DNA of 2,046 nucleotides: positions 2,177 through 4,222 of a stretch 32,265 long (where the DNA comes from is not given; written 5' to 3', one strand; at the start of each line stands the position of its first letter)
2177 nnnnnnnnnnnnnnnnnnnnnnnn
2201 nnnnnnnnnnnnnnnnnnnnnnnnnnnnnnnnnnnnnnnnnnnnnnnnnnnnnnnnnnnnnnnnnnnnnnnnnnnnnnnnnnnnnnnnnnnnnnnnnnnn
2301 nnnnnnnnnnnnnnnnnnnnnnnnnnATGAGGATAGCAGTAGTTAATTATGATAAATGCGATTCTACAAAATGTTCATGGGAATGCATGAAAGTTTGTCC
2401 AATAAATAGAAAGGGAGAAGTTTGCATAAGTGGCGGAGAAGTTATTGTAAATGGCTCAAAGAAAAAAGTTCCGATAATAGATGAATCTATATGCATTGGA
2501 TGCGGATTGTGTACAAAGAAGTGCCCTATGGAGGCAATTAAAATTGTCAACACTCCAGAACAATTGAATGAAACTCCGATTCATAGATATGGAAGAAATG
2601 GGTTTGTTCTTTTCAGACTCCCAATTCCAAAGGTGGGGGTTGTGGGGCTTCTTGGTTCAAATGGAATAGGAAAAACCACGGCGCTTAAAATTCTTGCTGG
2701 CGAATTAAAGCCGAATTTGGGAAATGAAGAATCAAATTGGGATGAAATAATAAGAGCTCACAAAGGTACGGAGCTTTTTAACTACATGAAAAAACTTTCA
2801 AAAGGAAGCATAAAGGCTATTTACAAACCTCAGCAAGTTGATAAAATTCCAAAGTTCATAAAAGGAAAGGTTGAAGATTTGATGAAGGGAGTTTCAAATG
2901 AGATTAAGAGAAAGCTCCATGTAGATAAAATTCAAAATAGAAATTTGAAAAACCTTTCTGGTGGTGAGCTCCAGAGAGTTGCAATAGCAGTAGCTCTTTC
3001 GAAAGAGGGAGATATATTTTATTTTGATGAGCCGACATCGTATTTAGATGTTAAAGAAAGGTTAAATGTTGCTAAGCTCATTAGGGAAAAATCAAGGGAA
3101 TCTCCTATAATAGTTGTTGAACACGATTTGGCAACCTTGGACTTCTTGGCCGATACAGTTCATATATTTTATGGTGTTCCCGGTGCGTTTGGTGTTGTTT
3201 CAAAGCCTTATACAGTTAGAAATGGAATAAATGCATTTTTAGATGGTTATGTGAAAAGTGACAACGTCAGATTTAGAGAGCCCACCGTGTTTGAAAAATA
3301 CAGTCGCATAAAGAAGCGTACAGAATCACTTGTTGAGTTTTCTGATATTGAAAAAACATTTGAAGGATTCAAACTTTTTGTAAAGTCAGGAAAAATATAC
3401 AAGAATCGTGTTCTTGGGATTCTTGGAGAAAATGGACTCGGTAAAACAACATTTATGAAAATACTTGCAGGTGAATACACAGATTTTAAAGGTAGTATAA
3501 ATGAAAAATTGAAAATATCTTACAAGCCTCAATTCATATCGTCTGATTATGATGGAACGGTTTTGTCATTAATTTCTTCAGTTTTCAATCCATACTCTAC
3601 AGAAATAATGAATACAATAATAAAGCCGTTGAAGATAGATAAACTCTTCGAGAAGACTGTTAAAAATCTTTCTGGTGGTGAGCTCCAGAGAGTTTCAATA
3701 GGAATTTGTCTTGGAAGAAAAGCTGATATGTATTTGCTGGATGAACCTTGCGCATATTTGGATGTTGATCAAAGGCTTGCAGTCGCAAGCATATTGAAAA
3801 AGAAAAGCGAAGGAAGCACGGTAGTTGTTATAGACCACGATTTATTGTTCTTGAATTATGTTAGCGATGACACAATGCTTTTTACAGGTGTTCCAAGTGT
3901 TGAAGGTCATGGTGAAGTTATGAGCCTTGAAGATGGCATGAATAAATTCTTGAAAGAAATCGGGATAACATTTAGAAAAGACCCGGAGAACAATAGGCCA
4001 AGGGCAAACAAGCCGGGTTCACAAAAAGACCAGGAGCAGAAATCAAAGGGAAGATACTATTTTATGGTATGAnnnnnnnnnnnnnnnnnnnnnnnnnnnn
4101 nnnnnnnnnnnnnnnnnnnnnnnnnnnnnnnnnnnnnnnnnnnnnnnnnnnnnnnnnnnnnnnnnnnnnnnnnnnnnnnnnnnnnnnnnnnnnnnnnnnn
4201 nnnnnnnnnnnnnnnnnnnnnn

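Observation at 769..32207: Palindrome GAGCTC occurs about 41 times, an order of magnitude above expectation, in two reading frames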

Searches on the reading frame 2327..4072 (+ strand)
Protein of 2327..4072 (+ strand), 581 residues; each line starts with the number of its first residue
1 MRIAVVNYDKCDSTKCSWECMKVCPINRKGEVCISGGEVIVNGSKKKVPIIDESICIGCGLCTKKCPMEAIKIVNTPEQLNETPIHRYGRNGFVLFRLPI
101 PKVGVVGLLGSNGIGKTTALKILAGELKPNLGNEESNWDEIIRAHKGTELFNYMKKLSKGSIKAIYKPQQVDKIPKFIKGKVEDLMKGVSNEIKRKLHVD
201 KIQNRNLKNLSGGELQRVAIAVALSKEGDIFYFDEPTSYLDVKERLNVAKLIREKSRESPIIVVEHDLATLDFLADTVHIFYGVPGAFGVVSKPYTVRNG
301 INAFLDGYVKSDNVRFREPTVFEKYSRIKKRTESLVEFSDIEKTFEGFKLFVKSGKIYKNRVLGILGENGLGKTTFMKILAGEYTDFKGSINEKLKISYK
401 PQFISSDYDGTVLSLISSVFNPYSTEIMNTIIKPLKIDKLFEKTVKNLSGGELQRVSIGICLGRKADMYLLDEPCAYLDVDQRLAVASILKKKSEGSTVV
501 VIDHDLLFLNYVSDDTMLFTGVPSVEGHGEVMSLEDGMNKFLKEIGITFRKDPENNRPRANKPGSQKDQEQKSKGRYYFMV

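Call 8: search_protein_families(library=ncbifam, proteins=[window:2327-4072:+])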
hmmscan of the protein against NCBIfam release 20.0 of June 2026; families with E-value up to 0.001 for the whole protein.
window:2327-4072:+ (581 aa): 203 families (the best 25 are shown)
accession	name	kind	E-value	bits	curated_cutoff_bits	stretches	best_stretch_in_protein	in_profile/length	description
NF009945.0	PRK13409.1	equivalog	1.1e-234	780.5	469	1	1-580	2-590/592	ribosome biogenesis/translation initiation ATPase RLI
NF000355.4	ribo_prot_ABC_F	equivalog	1.6e-55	188.9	380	2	327-516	304-496/499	ribosomal protection-like ABC-F family protein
NF040873.1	AztA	equivalog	8.5e-46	155.9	220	3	355-507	13-180/191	zinc ABC transporter ATP-binding protein AztA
NF000167.2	ABCF_Lsa_all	exception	1.3e-40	139.9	750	2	327-516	301-489/492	Lsa family ABC-F type ribosomal protection protein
TIGR03873.1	F420-0_ABC_ATP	hypoth_equivalog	1.8e-40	138.8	372.4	2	101-279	25-208/256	putative F420-0 ABC transporter ATP-binding protein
NF010068.0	PRK13548.1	equivalog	1.3e-39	135.9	261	3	99-280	27-215/261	heme ABC transporter ATP-binding protein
NF008409.0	PRK11231.1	equivalog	1.1e-38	133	375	2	98-271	23-201/255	Fe(3+) dicitrate ABC transporter ATP-binding protein FecE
TIGR03411.1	urea_trans_UrtD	equivalog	4.5e-38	131.3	304.1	3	105-280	30-214/242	urea ABC transporter ATP-binding protein UrtD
NF000168.2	ABCF_Msr_all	exception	6.8e-36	123.9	680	4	409-516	370-475/487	Msr family ABC-F type ribosomal protection protein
TIGR01188.1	drrA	subfamily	1.1e-35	123.3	312.45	3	98-280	14-196/302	daunorubicin resistance ABC transporter, ATP-binding protein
TIGR01166.1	cbiO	subfamily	2e-35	122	211.8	2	100-268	15-187/190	cobalt ABC transporter, ATP-binding protein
TIGR04520.1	ECF_ATPase_1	equivalog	2.2e-35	122.4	315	2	189-281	116-209/269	energy-coupling factor transporter ATPase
TIGR03719.1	ABC_ABC_ChvD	subfamily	3.5e-35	121.6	806.75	3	332-522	319-516/552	energy-dependent translational throttle protein EttA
NF040933.2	ABC_arch_GlcV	equivalog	5.6e-35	120.9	450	3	185-282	118-216/357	glucose ABC transporter ATP-binding protein GlcV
TIGR02142.1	modC_ABC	equivalog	1.3e-34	120.1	285.05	2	98-280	18-204/353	molybdenum ABC transporter ATP-binding protein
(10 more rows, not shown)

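Call 9: find_related_loci(query=window:2327-4072:+, collection=genome_contigs, flank=10000)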
Query window:2327-4072:+ (581 aa) in genome_contigs; peptide patterns used: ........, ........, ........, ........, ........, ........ (x = any residue, [..] = any of these).
190 stretches matched a pattern; 41 encode a relative of the query (tblastn E <= 1e-3); 41 distinct loci.
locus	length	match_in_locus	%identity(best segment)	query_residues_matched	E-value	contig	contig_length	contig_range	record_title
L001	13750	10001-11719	70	1-578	0e+0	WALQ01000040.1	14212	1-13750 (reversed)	MAG: Candidatus Aenigmatarchaeota archaeon isolate S014_74_esom k151_274173, whole genome shotgun sequence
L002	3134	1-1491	72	77-578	0e+0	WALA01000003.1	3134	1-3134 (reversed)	MAG: Candidatus Aenigmatarchaeota archaeon isolate S013_79_esom k151_107139, whole genome shotgun sequence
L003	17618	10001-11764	48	1-580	0e+0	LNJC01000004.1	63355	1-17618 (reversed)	MAG: Candidatus Methanofastidiosum methylothiophilum isolate BMIXfssc0709_Meth_Bin006 APG12_contig000004, whole genome s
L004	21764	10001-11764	48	1-580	2e-180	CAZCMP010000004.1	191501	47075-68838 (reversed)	MAG TPA_asm: uncultured Thermococci archaeon isolate binchicken_co43_47 genome assembly, contig: NODE_27_length_191501_c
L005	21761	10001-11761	48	2-579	4e-174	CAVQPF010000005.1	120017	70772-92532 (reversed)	MAG: Candidatus Bathyarchaeota archaeon isolate MFD09779.bin.2.127 genome assembly, contig: contig_32775, whole genome s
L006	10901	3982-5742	48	2-579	4e-172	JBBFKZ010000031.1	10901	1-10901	MAG: Candidatus Bathyarchaeia archaeon isolate Uz-U4-12 NODE_31_length_10901_cov_3.917313, whole genome shotgun sequence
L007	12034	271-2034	48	2-580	1e-171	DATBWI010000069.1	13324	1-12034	MAG TPA_asm: Candidatus Bathyarchaeia archaeon isolate SMAG_U7537 k141_894768, whole genome shotgun sequence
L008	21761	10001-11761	47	2-579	7e-171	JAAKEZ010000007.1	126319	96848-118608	Candidatus Bathyarchaeota archaeon A05DMB-2 NODE_111_length_126319_cov_10.318808, whole genome shotgun sequence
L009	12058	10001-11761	48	2-579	5e-171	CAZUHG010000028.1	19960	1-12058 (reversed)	MAG TPA_asm: uncultured Candidatus Bathyarchaeia archaeon isolate binchicken_co43_171 genome assembly, contig: NODE_4789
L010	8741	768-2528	48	2-579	1e-170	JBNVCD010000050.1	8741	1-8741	MAG: Candidatus Bathyarchaeia archaeon isolate A05DMB21 NODE_50_length_8741_cov_2.721506, whole genome shotgun sequence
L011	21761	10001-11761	47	2-579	2e-169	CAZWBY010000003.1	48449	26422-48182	MAG TPA_asm: uncultured Candidatus Bathyarchaeia archaeon isolate binchicken_co376_216 genome assembly, contig: NODE_540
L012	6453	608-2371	48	2-580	4e-170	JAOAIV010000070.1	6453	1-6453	MAG: Candidatus Bathyarchaeota archaeon isolate SKW11 NODE_70_length_6453_cov_2.277604, whole genome shotgun sequence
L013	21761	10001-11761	46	2-579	7e-169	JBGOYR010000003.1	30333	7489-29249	MAG: Candidatus Bathyarchaeia archaeon isolate OBJ_0618_130150_39 k141_7396022_length_30333_cov_26.0992, whole genome sh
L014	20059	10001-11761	49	2-579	1e-167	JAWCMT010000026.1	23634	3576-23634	MAG: Candidatus Bathyarchaeia archaeon isolate JZ-2_201705_bins_71 JZ-2_201705_bins_71_scaffold_26, whole genome shotgun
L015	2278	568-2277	48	2-562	9e-180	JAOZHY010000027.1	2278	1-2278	MAG: Candidatus Bathyarchaeota archaeon isolate SRBZ_5 k147_104968, whole genome shotgun sequence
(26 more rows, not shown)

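Call 10: find_encoding_contigs(protein=window:2327-4072:+, flank=10000, max_places=10)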
Protein window:2327-4072:+ (581 aa): 1 contig read that carries it; 1 place shown.
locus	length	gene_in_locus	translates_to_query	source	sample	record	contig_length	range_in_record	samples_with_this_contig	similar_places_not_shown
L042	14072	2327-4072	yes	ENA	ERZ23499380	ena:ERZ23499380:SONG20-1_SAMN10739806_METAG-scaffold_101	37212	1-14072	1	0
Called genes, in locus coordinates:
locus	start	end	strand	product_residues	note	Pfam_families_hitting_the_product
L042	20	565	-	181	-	-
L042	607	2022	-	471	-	PF01139:RtcB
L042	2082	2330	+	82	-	-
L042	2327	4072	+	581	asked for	PF04068:Fer4_RLI, PF00037:Fer4 (weak), PF12837:Fer4_6 (weak), PF13237:Fer4_10 (weak), PF00005:ABC_tran, PF02463:SMC_N (weak), PF13304:AAA_21 (faint), PF00005:ABC_tran, +1 more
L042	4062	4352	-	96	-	PF01035:DNA_binding_1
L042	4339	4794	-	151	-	-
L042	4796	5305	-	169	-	-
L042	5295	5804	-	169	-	-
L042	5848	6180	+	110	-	-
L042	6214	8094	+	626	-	-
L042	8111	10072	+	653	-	-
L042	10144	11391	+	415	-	PF01909:NTP_transf_2, PF18765:Polbeta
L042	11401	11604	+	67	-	-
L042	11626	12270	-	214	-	PF01015:Ribosomal_S3Ae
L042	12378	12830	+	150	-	PF08069:Ribosomal_S13_N, PF00312:Ribosomal_S15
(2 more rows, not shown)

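Call 17: find_related_loci(query=window:2327-4072:+, collection=metagenome_contigs, flank=10000)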
Query window:2327-4072:+ (581 aa) in metagenome_contigs; peptide patterns used: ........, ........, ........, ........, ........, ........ (x = any residue, [..] = any of these).
463 stretches matched a pattern; 100 encode a relative of the query (tblastn E <= 1e-3); the best 80 are kept; 80 distinct loci.
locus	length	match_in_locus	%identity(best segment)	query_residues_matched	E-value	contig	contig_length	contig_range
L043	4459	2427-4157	79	1-578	0e+0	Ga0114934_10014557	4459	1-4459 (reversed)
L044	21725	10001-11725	53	2-580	0e+0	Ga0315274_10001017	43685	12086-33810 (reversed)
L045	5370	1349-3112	49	1-579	2e-178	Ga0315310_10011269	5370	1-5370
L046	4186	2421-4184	49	1-579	0e+0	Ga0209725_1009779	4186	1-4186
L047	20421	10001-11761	48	2-579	8e-174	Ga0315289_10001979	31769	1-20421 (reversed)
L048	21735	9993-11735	48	2-580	6e-174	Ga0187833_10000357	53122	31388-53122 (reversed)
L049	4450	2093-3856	49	2-580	2e-179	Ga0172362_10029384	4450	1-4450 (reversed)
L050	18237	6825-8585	48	2-579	2e-173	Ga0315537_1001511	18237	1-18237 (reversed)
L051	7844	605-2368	48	2-580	5e-174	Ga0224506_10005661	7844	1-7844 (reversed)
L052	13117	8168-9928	48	2-579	3e-173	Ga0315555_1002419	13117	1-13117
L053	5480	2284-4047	48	2-580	3e-176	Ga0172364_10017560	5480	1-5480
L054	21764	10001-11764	48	2-580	1e-172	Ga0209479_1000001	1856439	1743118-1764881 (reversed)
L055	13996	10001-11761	48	2-579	2e-172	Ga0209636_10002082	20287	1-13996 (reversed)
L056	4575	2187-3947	47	2-579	1e-177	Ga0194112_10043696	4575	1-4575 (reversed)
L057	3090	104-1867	47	1-579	0e+0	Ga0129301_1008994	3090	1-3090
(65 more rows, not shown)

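Call 19: find_homologous_proteins(query=window:2327-4072:+, max_evalue=1e-100)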
Query window:2327-4072:+ (581 aa): 7913 proteins with E <= 1e-100 among 8000 candidates; the best 120 are listed.
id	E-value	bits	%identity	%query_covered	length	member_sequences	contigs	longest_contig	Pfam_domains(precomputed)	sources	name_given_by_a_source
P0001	0.0e+0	1307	100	100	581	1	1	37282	PF04068.21,PF12837.13,PF00005.34,PF00037.33,PF02463.26,PF13237.12,PF13304.13,PF20720.4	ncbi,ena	-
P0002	0.0e+0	1304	100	100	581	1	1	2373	PF04068.21,PF12837.13,PF00005.34,PF00037.33,PF02463.26,PF13237.12,PF13304.13,PF20720.4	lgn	-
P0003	0.0e+0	1052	79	99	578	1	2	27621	PF04068.21,PF12837.13,PF00005.34,PF00037.33,PF02463.26,PF13237.12,PF13304.13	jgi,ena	-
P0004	6.9e-296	1001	73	100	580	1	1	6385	PF04068.21,PF12837.13,PF00005.34,PF00037.33,PF02463.26,PF13237.12,PF13304.13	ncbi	-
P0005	1.2e-294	997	73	100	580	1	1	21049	PF04068.21,PF12837.13,PF00005.34,PF00037.33,PF02463.26,PF13237.12,PF13304.13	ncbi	-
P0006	4.1e-287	972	72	99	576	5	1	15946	PF04068.21,PF12837.13,PF00005.34,PF00037.33,PF02463.26,PF13237.12,PF13304.13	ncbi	-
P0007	4.4e-283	958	71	99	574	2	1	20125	PF12797.13,PF04068.21,PF12837.13,PF00005.34,PF00037.33,PF02463.26,PF13237.12,PF13304.13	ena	-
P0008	3.5e-230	784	59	99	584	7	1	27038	PF04068.21,PF12837.13,PF00005.34,PF00037.33,PF00004.36,PF02463.26,PF13237.12,PF13304.13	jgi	-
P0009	1.1e-229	782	61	100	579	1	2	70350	PF04068.21,PF00005.34,PF00037.33,PF02463.26,PF13237.12,PF13304.13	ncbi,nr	ncbi:MAG: ribosome biogenesis/translation initiation ATPase RLI [Candidatus Aenigmatarchaeota archae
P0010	1.2e-229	782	61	100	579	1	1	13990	PF04068.21,PF00005.34,PF00037.33,PF02463.26,PF13237.12,PF13304.13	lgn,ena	-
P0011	1.8e-229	781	61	100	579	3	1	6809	PF04068.21,PF00005.34,PF00037.33,PF02463.26,PF13237.12,PF13304.13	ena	-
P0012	5.3e-227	773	58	100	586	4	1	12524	PF04068.21,PF12837.13,PF00005.34,PF00037.33,PF00004.36,PF02463.26,PF13304.13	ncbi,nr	ncbi:MAG: ribosome biogenesis/translation initiation ATPase RLI [Candidatus Aenigmarchaeota archaeon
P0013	6.0e-223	760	58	99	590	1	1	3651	PF04068.21,PF12837.13,PF00005.34,PF00037.33,PF12838.13,PF02463.26,PF13237.12,PF13304.13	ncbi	ncbi:MAG: ribosome biogenesis/translation initiation ATPase RLI [Candidatus Aenigmatarchaeota archae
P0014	3.9e-220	751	58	99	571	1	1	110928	PF04068.21,PF12837.13,PF00005.34,PF00037.33,PF02463.26,PF13237.12,PF13304.13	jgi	-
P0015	2.0e-219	748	61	95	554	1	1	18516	PF00005.34,PF00037.33,PF02463.26,PF13304.13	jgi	-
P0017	5.7e-214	730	57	100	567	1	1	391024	PF04068.21,PF00005.34,PF00037.33,PF02463.26,PF13304.13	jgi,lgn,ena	-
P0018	4.4e-212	724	57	99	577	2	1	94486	PF04068.21,PF12837.13,PF00005.34,PF00037.33,PF00004.36,PF02463.26,PF13237.12,PF13304.13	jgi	-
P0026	5.4e-208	710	57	100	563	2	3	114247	PF04068.21,PF12837.13,PF00005.34,PF00037.33,PF02463.26,PF13304.13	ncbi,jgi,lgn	-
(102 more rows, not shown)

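Call 20: find_encoding_contigs(protein=P0003, flank=10000, max_places=2)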
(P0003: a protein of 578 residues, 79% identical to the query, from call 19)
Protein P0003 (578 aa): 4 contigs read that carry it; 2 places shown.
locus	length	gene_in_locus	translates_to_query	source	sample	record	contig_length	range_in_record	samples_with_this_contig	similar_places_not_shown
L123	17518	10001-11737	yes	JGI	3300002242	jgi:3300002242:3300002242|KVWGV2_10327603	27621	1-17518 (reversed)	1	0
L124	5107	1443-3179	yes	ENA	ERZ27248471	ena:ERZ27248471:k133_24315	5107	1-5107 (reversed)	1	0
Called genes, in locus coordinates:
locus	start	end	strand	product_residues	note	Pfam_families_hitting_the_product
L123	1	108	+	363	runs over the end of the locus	PF04894:Nre_N, PF04895:Nre_C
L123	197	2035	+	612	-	PF00270:DEAD (weak), PF04851:ResIII (weak), PF06733:DEAD_2, PF13307:Helicase_C_2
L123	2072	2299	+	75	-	-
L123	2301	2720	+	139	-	-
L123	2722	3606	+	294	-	-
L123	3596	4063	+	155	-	PF08241:Methyltransf_11 (weak)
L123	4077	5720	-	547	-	PF00750:tRNA-synt_1d, PF05746:DALR_1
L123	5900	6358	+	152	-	PF22811:Zn_ribbon_NrdR, PF03477:ATP-cone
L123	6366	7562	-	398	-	PF01926:MMR_HSR1, PF02421:FeoB_N (weak), PF08438:YGR210-like_G4, PF02824:TGS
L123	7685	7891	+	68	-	-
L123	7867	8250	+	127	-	-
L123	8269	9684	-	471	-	-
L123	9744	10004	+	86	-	PF13396:PLDc_N (faint)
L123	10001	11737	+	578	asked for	PF04068:Fer4_RLI, PF13237:Fer4_10 (faint), PF00037:Fer4, PF12837:Fer4_6 (weak), PF00005:ABC_tran, PF02463:SMC_N (weak), PF00005:ABC_tran, PF02463:SMC_N (weak), +1 more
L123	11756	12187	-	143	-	-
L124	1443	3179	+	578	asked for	PF04068:Fer4_RLI, PF13237:Fer4_10 (faint), PF00037:Fer4, PF12837:Fer4_6 (weak), PF00005:ABC_tran, PF02463:SMC_N (weak), PF00005:ABC_tran, PF02463:SMC_N (weak), +1 more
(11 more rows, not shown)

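Call 21: find_encoding_contigs(protein=P0005, flank=10000, max_places=2)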
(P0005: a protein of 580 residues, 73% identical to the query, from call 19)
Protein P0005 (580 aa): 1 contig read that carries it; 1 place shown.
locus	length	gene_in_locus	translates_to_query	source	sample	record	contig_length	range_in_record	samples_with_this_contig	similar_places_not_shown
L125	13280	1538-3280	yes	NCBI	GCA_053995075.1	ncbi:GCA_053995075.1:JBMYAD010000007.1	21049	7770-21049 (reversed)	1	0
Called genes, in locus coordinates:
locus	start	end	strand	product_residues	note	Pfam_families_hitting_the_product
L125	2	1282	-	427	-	?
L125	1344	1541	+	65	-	PF13396:PLDc_N (weak)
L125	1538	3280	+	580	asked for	PF04068:Fer4_RLI, PF13237:Fer4_10 (faint), PF00037:Fer4, PF12837:Fer4_6 (weak), PF00005:ABC_tran, PF13304:AAA_21 (faint), PF02463:SMC_N (weak), PF00005:ABC_tran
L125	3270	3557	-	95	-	PF01035:DNA_binding_1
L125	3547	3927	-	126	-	-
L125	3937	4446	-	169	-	-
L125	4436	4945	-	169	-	-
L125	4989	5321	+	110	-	-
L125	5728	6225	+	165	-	PF03168:LEA_2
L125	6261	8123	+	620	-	-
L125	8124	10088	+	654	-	-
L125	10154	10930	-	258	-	PF01966:HD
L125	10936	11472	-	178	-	PF04919:DUF655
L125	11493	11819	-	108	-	PF03874:RNA_pol_Rpb4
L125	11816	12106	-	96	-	PF01157:Ribosomal_L21e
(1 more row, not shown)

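Call 22: find_encoding_contigs(protein=P0007, flank=10000, max_places=2)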
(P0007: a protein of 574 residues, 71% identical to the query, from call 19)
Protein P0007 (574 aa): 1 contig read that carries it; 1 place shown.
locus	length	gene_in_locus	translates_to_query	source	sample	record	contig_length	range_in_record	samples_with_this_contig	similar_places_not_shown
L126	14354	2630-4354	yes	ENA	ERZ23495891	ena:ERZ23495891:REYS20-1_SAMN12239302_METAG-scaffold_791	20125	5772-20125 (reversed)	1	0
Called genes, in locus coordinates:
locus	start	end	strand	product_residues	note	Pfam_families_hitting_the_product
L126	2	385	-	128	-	?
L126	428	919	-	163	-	-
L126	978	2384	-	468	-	PF01139:RtcB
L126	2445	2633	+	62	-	-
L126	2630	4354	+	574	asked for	PF04068:Fer4_RLI, PF12797:Fer4_2 (faint), PF13237:Fer4_10 (faint), PF00037:Fer4, PF12837:Fer4_6 (weak), PF00005:ABC_tran, PF02463:SMC_N (weak), PF00005:ABC_tran, +1 more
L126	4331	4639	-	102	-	PF01035:DNA_binding_1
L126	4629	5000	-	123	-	-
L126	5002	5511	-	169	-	-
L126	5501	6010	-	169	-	-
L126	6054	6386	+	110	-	-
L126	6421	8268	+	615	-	-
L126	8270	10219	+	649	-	-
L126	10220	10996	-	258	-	PF01966:HD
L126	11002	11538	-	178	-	PF04919:DUF655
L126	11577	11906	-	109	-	PF03874:RNA_pol_Rpb4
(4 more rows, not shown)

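Call 23: find_encoding_contigs(protein=P0009, flank=10000, max_places=2)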
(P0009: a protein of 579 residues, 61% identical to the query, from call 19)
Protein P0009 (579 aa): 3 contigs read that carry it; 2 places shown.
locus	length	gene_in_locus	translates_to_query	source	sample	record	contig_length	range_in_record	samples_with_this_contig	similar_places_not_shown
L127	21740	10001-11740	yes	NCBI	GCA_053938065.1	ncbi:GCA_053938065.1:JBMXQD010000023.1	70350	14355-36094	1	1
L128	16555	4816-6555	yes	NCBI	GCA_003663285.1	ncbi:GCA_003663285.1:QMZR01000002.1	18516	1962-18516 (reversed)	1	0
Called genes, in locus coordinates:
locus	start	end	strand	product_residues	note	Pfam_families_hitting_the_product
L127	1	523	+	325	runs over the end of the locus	PF10343:Q_salvage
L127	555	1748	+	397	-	PF04894:Nre_N, PF04895:Nre_C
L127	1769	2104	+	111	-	-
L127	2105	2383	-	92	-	PF04023:FeoA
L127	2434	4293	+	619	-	PF00270:DEAD (faint), PF04851:ResIII (faint), PF06733:DEAD_2, PF06777:HBB (weak), PF13307:Helicase_C_2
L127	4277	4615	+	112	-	-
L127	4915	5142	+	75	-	-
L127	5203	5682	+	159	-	-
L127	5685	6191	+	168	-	PF13847:Methyltransf_31, PF08241:Methyltransf_11, PF13489:Methyltransf_23, PF13649:Methyltransf_25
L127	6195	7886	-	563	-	PF03485:Arg_tRNA_synt_N, PF00750:tRNA-synt_1d, PF01406:tRNA-synt_1e (weak), PF05746:DALR_1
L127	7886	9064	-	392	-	PF01926:MMR_HSR1, PF02421:FeoB_N (faint), PF08438:YGR210-like_G4, PF02824:TGS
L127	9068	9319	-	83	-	-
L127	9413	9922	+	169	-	-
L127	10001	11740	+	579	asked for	PF04068:Fer4_RLI, PF13237:Fer4_10 (faint), PF00037:Fer4 (weak), PF00005:ABC_tran, PF02463:SMC_N (weak), PF13304:AAA_21 (faint), PF02463:SMC_N (weak), PF00005:ABC_tran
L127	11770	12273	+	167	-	-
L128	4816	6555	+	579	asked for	PF04068:Fer4_RLI, PF13237:Fer4_10 (faint), PF00037:Fer4 (weak), PF00005:ABC_tran, PF02463:SMC_N (weak), PF13304:AAA_21 (faint), PF02463:SMC_N (weak), PF00005:ABC_tran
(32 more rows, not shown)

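Call 24: find_encoding_contigs(protein=P0008, flank=10000, max_places=2)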
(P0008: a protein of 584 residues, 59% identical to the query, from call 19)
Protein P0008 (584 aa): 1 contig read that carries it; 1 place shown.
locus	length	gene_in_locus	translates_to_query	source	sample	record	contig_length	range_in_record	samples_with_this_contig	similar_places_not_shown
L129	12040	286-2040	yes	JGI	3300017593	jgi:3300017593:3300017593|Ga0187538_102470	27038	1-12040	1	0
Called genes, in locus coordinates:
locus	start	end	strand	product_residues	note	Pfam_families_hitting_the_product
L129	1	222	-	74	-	?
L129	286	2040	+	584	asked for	PF04068:Fer4_RLI, PF12837:Fer4_6 (faint), PF13237:Fer4_10 (faint), PF00037:Fer4 (weak), PF02463:SMC_N (faint), PF00004:AAA (faint), PF00005:ABC_tran, PF00005:ABC_tran, +1 more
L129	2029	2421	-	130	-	PF06397:Desulfoferrod_N, PF01880:Desulfoferrodox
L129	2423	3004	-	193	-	PF00210:Ferritin, PF02915:Rubrerythrin, PF23458:DUF7130 (weak), PF21349:RUBY_RBDX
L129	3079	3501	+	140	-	PF01047:MarR, PF13404:HTH_AsnC-type, PF13412:HTH_24, PF08220:HTH_DeoR (faint), PF08279:HTH_11, PF01037:AsnC_trans_reg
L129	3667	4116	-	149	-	-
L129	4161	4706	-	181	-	-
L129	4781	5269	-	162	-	-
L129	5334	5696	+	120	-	-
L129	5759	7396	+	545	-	-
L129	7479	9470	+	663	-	PF01261:AP_endonuc_2 (faint)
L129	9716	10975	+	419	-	PF01909:NTP_transf_2, PF18765:Polbeta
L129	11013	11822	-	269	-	PF01008:IF-2B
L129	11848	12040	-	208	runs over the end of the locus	PF01712:dNK (weak), PF02223:Thymidylate_kin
